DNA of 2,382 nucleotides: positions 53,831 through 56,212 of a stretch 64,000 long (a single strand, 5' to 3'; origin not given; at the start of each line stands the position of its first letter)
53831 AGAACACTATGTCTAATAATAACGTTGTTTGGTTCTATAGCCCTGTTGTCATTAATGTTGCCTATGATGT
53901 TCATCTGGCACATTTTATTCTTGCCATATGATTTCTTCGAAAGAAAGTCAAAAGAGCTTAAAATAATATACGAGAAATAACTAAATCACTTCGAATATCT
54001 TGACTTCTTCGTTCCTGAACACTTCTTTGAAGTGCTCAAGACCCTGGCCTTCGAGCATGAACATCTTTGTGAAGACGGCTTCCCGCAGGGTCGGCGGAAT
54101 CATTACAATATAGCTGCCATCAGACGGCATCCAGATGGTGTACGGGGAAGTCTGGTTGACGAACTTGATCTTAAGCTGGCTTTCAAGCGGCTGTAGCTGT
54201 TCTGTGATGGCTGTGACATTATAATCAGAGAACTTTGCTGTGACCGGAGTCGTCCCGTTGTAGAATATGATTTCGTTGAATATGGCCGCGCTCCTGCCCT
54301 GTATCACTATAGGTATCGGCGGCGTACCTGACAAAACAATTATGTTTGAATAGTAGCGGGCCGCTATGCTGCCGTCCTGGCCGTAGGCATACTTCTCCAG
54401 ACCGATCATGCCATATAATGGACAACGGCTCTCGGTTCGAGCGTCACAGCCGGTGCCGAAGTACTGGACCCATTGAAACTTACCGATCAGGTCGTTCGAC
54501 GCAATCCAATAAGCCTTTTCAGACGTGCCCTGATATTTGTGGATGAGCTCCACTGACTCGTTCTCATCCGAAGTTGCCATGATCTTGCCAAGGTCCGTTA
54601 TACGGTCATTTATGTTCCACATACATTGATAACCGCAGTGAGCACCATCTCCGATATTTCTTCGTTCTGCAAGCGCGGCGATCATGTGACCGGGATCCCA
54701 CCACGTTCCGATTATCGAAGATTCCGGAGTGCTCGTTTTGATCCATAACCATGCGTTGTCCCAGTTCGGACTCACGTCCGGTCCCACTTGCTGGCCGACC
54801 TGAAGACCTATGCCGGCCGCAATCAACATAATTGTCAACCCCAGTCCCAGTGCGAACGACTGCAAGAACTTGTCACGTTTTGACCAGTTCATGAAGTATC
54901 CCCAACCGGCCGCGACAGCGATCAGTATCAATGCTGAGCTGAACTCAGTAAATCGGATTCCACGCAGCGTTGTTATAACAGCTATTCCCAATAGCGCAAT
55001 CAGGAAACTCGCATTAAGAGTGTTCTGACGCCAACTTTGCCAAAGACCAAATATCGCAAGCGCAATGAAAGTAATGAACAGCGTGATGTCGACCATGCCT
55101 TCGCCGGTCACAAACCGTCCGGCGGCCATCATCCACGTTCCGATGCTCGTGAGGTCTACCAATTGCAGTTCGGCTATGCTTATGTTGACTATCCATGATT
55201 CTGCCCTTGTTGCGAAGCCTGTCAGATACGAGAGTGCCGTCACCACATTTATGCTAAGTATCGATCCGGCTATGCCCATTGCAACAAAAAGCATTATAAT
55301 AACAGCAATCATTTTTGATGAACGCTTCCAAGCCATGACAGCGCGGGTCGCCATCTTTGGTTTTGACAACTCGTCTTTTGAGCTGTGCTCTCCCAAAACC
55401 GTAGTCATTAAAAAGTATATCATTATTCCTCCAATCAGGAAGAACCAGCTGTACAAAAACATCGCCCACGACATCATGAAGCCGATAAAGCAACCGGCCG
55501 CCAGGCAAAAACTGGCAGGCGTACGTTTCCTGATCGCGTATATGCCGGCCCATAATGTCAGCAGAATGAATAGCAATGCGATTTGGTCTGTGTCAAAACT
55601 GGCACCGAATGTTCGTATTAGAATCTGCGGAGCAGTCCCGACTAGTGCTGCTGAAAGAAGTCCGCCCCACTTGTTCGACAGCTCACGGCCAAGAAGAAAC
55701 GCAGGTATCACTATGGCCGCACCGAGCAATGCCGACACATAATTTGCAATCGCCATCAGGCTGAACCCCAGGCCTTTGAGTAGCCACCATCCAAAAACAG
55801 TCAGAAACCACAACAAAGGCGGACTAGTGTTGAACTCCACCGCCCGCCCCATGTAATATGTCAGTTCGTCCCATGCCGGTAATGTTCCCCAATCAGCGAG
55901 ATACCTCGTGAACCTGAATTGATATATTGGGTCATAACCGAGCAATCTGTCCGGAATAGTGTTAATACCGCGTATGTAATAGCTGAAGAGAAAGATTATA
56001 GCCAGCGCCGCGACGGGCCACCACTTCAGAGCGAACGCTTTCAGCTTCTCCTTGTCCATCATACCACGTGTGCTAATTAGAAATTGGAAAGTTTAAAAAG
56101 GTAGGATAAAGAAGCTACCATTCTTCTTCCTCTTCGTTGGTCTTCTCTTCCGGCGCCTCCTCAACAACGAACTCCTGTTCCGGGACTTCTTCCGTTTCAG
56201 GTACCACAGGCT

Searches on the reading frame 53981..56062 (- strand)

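Call 57: search_protein_families(library=pfam, proteins=[window:53981-56062:-], max_evalue=0.00001)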
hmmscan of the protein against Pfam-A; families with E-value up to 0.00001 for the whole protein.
window:53981-56062:- (693 aa): 1 family
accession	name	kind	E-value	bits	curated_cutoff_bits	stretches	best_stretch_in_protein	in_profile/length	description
PF02516.20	STT3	-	7.7e-18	65.6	24.5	1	43-380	32-361/405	Oligosaccharyl transferase STT3, N-terminal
